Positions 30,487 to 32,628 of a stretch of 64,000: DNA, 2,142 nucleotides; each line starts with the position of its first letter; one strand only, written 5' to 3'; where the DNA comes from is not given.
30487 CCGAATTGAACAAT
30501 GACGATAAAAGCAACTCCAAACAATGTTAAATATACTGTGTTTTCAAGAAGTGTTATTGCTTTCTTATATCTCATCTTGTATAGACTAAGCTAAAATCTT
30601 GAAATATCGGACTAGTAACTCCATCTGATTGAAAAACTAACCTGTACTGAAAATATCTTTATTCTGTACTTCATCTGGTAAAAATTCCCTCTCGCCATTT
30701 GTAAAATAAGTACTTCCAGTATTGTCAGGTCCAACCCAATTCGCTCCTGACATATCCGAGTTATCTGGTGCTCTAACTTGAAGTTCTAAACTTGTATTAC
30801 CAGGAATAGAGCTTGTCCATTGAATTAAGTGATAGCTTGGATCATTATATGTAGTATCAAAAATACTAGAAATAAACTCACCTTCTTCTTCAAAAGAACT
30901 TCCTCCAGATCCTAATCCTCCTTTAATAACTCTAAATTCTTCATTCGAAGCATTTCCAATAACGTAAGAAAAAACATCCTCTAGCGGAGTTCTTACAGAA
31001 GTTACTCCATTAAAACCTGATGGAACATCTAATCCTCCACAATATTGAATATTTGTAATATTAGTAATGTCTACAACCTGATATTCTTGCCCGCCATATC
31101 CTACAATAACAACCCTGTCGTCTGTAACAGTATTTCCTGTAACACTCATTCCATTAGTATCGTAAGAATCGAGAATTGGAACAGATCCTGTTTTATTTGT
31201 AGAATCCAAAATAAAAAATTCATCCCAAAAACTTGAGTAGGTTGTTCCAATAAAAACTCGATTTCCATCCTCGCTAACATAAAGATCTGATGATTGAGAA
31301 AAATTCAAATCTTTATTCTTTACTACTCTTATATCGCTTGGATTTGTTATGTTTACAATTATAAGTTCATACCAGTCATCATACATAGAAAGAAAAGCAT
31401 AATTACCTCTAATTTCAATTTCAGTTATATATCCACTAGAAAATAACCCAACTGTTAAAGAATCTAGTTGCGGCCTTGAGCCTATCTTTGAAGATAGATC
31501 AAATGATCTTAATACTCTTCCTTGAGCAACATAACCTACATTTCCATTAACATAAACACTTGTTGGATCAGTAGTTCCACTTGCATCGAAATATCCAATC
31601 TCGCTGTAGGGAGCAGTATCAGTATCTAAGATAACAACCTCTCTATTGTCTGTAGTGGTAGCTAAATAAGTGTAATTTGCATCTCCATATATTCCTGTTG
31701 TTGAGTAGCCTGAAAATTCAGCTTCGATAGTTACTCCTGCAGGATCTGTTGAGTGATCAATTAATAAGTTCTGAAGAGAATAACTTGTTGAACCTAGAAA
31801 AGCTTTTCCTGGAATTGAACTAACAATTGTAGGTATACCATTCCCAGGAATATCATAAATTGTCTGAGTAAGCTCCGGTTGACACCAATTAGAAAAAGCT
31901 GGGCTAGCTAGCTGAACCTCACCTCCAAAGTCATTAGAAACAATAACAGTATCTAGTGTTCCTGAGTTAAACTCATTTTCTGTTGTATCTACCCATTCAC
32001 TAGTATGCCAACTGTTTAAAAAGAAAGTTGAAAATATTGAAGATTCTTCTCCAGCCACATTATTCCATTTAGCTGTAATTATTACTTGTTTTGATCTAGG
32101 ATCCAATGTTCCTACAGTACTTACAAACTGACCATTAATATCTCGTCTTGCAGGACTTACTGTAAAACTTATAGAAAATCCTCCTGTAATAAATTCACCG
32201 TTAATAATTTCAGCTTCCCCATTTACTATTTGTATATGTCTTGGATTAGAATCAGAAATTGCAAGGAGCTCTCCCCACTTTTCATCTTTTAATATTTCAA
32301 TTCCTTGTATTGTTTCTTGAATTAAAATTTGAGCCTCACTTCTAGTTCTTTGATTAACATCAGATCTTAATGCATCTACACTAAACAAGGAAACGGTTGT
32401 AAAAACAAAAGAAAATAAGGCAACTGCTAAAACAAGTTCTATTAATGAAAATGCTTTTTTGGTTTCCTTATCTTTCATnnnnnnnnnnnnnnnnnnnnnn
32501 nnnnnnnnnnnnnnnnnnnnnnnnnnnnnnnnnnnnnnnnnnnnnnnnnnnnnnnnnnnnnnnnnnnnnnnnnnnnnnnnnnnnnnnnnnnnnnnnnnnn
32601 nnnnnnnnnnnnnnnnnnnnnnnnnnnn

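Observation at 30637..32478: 613-aa protein with a type IV prepilin N-terminus: giant pilin-like candidate adhesin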

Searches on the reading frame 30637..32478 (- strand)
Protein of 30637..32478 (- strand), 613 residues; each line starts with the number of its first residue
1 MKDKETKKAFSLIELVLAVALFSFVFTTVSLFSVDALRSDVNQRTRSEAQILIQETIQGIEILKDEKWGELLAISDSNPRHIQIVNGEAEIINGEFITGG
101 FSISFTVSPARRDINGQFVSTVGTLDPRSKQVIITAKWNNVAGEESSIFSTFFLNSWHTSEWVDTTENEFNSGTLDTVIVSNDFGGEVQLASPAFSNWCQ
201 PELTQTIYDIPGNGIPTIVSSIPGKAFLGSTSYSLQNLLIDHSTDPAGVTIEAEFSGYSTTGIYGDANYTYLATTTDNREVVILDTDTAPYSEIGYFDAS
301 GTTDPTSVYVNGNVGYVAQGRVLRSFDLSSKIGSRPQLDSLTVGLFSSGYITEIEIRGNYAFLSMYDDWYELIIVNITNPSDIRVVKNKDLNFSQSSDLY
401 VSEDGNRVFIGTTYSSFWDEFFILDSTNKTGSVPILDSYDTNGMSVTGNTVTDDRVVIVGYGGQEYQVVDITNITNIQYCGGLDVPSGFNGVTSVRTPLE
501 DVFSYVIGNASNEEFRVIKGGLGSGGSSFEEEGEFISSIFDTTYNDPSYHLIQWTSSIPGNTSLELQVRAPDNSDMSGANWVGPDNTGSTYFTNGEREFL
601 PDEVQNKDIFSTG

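Call 6: search_protein_families(library=pfam, proteins=[window:30637-32478:-], max_evalue=1)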
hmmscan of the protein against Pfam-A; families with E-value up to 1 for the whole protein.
window:30637-32478:- (613 aa): 3 families
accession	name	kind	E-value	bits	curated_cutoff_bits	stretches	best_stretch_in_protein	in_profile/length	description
PF08309.17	LVIVD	-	0.0018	18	20.2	1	349-384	2-35/42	LVIVD repeat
PF07963.17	N_methyl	-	0.0023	17.9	21.2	1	7-29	4-26/27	Prokaryotic N-terminal methylation motif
PF05694.17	SBP56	-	0.044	13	34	1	384-450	357-423/453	56kDa selenium binding protein (SBP56)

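Call 7: find_homologous_proteins(query=window:30637-32478:-, max_evalue=0.001)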
Query window:30637-32478:- (613 aa): 87 proteins with E <= 0.001 among 8000 candidates.
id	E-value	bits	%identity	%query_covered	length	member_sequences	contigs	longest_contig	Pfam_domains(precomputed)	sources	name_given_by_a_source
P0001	0.0e+0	1362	100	100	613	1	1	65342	-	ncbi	-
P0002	9.2e-281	951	67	100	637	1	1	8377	PF08309.18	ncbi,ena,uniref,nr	ncbi:hypothetical protein KC678_00545 [Candidatus Dojkabacteria bacterium]|uniref:Prepilin-type N-te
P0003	7.7e-227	773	67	83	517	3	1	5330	PF08309.18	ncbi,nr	ncbi:hypothetical protein KC669_04140, partial [Candidatus Dojkabacteria bacterium]|nr:hypothetical 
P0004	2.3e-226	772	58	98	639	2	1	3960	PF08309.18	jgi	jgi:type II secretory pathway pseudopilin PulG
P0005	1.4e-176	607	48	99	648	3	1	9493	PF08309.18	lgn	-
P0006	7.2e-175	601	47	99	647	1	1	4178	-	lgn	-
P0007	1.9e-174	600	46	100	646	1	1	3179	PF08309.18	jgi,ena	-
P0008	7.0e-166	572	46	97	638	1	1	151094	PF08309.18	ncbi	-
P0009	5.8e-144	499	39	98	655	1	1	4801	PF07963.18,PF08309.18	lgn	-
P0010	8.5e-142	492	41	97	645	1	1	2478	PF08309.18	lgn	-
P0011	2.9e-141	491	41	98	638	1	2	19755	-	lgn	-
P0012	3.9e-139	483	39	99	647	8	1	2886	PF08309.18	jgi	-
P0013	4.6e-138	480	40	97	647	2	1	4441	PF08309.18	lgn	-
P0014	2.7e-137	477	40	98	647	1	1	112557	PF07963.18,PF08309.18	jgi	jgi:type II secretory pathway pseudopilin PulG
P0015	1.0e-136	475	42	99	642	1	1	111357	PF08309.18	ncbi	-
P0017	3.5e-134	467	41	95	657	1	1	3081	PF07963.18,PF08309.18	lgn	-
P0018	5.5e-133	463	39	96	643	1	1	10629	PF08309.18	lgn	-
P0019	2.0e-131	458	40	98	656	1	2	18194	PF08309.18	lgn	-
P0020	4.1e-131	457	38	96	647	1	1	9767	PF08309.18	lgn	-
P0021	3.2e-130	454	37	99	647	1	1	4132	PF08309.18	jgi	jgi:prepilin-type N-terminal cleavage/methylation domain-containing protein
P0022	1.4e-128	449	40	97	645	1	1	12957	PF07963.18,PF08309.18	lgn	-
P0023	3.5e-128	447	38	98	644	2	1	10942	PF08309.18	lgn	-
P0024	4.3e-127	444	37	99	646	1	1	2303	PF08309.18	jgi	jgi:prepilin-type N-terminal cleavage/methylation domain-containing protein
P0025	2.2e-126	441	39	100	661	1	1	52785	PF08309.18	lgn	-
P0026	2.3e-126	441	38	99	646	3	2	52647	PF08309.18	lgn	-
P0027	1.1e-123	432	37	100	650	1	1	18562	PF08309.18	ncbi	-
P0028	4.7e-123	430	38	98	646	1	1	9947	PF08309.18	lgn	-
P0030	8.6e-122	426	37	99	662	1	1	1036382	PF08309.18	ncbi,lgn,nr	ncbi:MAG: hypothetical protein QY318_03220 [Candidatus Dojkabacteria bacterium]|nr:MAG: hypothetical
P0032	2.1e-119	418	37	98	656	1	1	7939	PF08309.18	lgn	-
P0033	1.3e-118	416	36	99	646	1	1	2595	PF08309.18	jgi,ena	jgi:type II secretory pathway pseudopilin PulG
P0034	3.6e-118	414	35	98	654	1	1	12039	PF08309.18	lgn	-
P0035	5.6e-113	397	37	70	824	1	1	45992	PF17829.8,PF08309.18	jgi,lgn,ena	-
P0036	1.1e-110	390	36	99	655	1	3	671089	PF07963.18,PF08309.18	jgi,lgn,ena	-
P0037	3.2e-110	388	37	95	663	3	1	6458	PF08309.18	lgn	-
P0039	8.0e-104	367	37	95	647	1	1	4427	PF08309.18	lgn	-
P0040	5.6e-100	354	36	92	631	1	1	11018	PF08309.18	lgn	-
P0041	6.0e-100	354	37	98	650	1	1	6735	PF08309.18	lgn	-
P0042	1.0e-99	353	35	95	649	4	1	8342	PF08309.18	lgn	-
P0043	1.1e-96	343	35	98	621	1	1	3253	PF08309.18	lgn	-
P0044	1.4e-95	340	35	95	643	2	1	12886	PF08309.18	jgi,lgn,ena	-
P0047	5.3e-87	311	33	97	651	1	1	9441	PF08309.18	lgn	-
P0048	9.3e-86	307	36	91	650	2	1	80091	PF08309.18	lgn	-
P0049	1.4e-85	307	34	95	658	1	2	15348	PF08309.18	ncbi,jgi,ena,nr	ncbi:MAG TPA: hypothetical protein PKX78_03000 [Candidatus Woesebacteria bacterium]|nr:hypothetical 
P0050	4.5e-85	305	34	96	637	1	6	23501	PF08309.18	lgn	-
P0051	1.3e-84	303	36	94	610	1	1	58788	PF08309.18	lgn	-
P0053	1.1e-83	300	32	92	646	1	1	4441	PF08309.18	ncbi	-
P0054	1.1e-82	297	33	96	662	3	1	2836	PF08309.18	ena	-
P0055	1.2e-80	290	33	97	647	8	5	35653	PF08309.18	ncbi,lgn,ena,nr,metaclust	ncbi:MAG: hypothetical protein A2698_00665 [Candidatus Levybacteria bacterium RIFCSPHIGHO2_01_FULL_4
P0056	2.1e-80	290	33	95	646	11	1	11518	PF08309.18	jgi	-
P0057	7.9e-80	288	33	96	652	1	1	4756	PF08309.18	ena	-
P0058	2.8e-79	286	33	96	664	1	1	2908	PF08309.18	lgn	-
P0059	6.3e-79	285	33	96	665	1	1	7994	PF08309.18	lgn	-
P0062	5.4e-78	282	32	95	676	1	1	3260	PF08309.18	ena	-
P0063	7.3e-78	281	33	95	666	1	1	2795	PF08309.18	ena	-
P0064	5.2e-77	278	32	96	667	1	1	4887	PF08309.18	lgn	-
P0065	1.3e-75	274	32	95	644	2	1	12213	PF08309.18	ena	-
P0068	1.6e-74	270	33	97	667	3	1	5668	PF08309.18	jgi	-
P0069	4.9e-74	268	34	81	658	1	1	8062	PF08309.18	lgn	-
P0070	3.7e-73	266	32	95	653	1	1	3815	PF08309.18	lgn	-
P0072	1.8e-71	260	32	96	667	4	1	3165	PF08309.18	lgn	-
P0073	1.3e-69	254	32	96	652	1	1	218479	PF08309.18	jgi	jgi:type II secretory pathway pseudopilin PulG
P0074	1.3e-66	244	32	85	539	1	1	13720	PF08309.18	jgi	-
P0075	1.9e-60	224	29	95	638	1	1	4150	PF08309.18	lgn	-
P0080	2.8e-57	213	31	95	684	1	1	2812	PF08309.18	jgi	jgi:LVIVD repeat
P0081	1.2e-53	201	29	96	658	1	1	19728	PF08309.18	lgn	-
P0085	1.7e-28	118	24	69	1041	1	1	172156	PF08309.18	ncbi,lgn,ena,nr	ncbi:MAG: hypothetical protein G01um101438_369 [Parcubacteria group bacterium Gr01-1014_38]|nr:MAG: 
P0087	7.3e-6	43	26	33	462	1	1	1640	PF09826.16,PF08309.18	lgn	-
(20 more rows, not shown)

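Call 12: find_encoding_contigs(protein=P0001, flank=6000, max_places=3)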
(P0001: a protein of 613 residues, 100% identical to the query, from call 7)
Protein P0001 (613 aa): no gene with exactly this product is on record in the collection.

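Call 13: find_encoding_contigs(protein=P0030, flank=8000, max_places=2)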
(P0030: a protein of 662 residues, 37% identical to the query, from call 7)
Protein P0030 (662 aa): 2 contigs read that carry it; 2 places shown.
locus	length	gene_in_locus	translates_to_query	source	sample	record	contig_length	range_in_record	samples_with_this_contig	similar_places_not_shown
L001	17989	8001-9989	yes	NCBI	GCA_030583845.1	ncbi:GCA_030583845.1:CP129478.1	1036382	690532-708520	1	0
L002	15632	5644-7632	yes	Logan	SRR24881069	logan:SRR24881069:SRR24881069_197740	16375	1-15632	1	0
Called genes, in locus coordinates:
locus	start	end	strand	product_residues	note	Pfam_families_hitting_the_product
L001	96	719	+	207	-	PF13886:TM7S3_TM198 (weak)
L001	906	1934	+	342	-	-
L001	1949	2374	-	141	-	-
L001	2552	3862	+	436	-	PF01794:Ferric_reduct, PF08022:FAD_binding_8 (weak), PF00175:NAD_binding_1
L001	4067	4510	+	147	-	PF07963:N_methyl (weak)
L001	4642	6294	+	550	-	PF00437:T2SSE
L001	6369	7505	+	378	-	PF00482:T2SSF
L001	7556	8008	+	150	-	-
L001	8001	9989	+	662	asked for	PF08309:LVIVD (faint)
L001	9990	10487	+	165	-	PF07963:N_methyl (weak)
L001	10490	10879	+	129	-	-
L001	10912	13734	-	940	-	-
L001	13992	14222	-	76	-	-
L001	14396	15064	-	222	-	-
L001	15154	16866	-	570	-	-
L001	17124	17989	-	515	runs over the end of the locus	PF02788:RuBisCO_large_N, PF00016:RuBisCO_large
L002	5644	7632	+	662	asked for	PF08309:LVIVD (faint)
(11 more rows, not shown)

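Call 27: find_encoding_contigs(protein=P0002, flank=8000, max_places=3)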
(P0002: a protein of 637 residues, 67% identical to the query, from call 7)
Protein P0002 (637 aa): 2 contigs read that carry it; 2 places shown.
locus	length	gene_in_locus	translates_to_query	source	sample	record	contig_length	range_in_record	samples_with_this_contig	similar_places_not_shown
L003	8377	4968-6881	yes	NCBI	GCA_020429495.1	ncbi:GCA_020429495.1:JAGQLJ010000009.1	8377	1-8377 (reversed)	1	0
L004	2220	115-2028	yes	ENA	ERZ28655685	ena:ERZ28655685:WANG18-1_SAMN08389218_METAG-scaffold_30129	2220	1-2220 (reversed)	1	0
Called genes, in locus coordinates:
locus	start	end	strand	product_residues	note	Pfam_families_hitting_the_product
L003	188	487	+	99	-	PF13376:OmdA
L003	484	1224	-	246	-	PF00535:Glycos_transf_2, PF13641:Glyco_tranf_2_3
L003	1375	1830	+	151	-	PF07963:N_methyl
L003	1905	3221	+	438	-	PF00437:T2SSE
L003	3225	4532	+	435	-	PF00482:T2SSF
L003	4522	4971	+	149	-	PF07963:N_methyl (faint)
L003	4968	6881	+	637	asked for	PF08309:LVIVD (weak)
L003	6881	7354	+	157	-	-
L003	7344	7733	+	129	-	-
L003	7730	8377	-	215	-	PF01478:Peptidase_A24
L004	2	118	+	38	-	?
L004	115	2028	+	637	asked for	PF08309:LVIVD (weak)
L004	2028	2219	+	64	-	?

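Call 28: find_encoding_contigs(protein=P0008, flank=8000, max_places=2)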
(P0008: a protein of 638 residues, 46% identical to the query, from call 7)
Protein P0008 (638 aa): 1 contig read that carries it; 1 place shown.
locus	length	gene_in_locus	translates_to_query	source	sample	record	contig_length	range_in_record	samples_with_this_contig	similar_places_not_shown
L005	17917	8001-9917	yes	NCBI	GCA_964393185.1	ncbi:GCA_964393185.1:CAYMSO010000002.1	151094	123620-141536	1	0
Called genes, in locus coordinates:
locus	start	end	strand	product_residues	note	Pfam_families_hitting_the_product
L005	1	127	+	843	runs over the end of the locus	PF00122:E1-E2_ATPase, PF00702:Hydrolase, PF08282:Hydrolase_3 (weak)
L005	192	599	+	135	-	-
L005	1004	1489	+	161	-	PF01797:Y1_Tnp (weak)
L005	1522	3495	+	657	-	PF01411:tRNA-synt_2c, PF07973:tRNA_SAD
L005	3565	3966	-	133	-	-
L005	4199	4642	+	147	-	PF07963:N_methyl (weak)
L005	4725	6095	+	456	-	PF00437:T2SSE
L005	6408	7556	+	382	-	PF00482:T2SSF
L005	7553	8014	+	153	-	PF07963:N_methyl (faint)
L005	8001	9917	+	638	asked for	PF08309:LVIVD (weak)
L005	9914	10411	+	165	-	PF07963:N_methyl (weak)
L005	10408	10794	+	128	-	-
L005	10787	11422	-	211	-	PF01478:Peptidase_A24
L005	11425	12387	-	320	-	PF04018:VCA0040-like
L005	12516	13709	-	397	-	-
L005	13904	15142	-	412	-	PF00270:DEAD (faint), PF04851:ResIII, PF17757:UvrB_inter, PF27431:UvrB_3rd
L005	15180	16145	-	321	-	-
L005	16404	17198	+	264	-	PF04402:SIMPL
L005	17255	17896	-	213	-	PF06185:YecM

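Call 32: search_protein_families(library=ncbifam, proteins=[window:30637-32478:-], max_evalue=1)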
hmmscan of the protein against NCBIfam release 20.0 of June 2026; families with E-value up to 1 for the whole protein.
window:30637-32478:- (613 aa): 5 families
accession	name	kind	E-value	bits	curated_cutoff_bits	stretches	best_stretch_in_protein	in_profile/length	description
NF041013.1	T4P_ComGE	equivalog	0.0009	19.3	49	1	7-58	3-54/83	competence type IV pilus minor pilin ComGE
NF006269.1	PRK08418.1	equivalog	0.0034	16.2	320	1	116-172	173-229/408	aminofutalosine deaminase family hydrolase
NF038304.1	EPS_HpsC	equivalog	0.017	14.7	200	1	2-56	15-69/318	hormogonium polysaccharide secretion pseudopilin HpsC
TIGR02532.1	IV_pilin_GFxxxE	domain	0.027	14.3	16.3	1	8-27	2-21/24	prepilin-type N-terminal cleavage/methylation domain-containing protein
TIGR02598.1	TIGR02598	subfamily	0.1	12.8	51.4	1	9-52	1-45/151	Verru_Chthon cassette protein B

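Call 43: find_related_loci(query=A4, collection=genome_contigs, flank=6000)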
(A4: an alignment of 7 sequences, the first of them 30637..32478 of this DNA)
Query A4 (613 aa) in genome_contigs; peptide patterns used: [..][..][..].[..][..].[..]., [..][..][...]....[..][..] (x = any residue, [..] = any of these).
125 stretches matched a pattern; 57 encode a relative of the query (tblastn E <= 1e-3); 57 distinct loci.
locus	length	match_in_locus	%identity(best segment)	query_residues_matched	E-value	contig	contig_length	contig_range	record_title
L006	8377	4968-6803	67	1-610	0e+0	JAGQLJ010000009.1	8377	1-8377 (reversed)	MAG: Candidatus Dojkabacteria bacterium isolate HKST-UBA13 2012-05-30_1_(paired)_contig_75087, whole genome shotgun sequ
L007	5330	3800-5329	67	7-515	0e+0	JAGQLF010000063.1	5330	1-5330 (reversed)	MAG: Candidatus Dojkabacteria bacterium isolate HKST-UBA09 NODE_63_length_5330_cov_3.796307, whole genome shotgun sequen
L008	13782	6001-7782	46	8-600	3e-171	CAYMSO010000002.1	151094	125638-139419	MAG TPA_asm: uncultured Candidatus Saccharibacteria bacterium isolate binchicken_co130_46 genome assembly, contig: NODE_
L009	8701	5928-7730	44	8-602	2e-162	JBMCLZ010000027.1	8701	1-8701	MAG: Candidatus Dojkabacteria bacterium isolate D1M03_48 NODE_4768_length_8701_cov_4.072403, whole genome shotgun sequen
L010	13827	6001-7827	41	2-606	6e-152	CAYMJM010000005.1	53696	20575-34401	MAG TPA_asm: uncultured Candidatus Saccharibacteria bacterium isolate binchicken_co173_429 genome assembly, contig: NODE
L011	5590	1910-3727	40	10-604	1e-152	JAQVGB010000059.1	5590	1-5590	MAG: Candidatus Dojkabacteria bacterium isolate STE_172 NODE_43068_length_5590_cov_3.438953_Sandtown_E, whole genome sho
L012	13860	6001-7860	48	1-607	8e-177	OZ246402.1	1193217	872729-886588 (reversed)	MAG: uncultured Candidatus Saccharibacteria bacterium isolate SRP286056_co1_47 genome assembly, chromosome: 1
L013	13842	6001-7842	42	1-607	1e-142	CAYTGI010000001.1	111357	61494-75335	MAG TPA_asm: uncultured Candidatus Saccharibacteria bacterium isolate SRP141376_co3_398 genome assembly, contig: NODE_28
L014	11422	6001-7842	39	7-610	8e-140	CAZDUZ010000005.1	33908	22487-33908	MAG TPA_asm: uncultured Candidatus Saccharibacteria bacterium isolate SRP239243_co2_395 genome assembly, contig: NODE_18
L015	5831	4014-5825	40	1-587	6e-139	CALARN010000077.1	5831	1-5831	MAG TPA_asm: uncultured bacterium isolate SRR3330211_bin.134_CONCOCT_v1.1_MAG genome assembly, contig: ERZ724082.11806,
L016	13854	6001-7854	38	4-610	4e-136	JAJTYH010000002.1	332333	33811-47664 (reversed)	MAG: bacterium isolate DTUPAT1 2-Genome6, whole genome shotgun sequence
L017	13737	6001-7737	36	4-585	2e-112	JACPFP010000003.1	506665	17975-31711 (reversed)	MAG: Candidatus Dojkabacteria bacterium isolate NC_groundwater_364_Ag_B-0.1um_38_12 GD18-4_B1_scaffold_1074990, whole ge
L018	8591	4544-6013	39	101-594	6e-100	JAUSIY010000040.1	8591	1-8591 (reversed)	MAG: bacterium isolate E14_metabat.bin.279 E14_k141_1084456, whole genome shotgun sequence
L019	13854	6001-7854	33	1-607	1e-102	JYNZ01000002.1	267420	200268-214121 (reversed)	MAG: candidate division WS6 bacterium OLB20 TR69_WS6001CONTIG000002, whole genome shotgun sequence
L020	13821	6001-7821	34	9-607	4e-114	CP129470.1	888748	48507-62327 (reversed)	MAG: Candidatus Dojkabacteria bacterium isolate cMAG.26 chromosome, complete genome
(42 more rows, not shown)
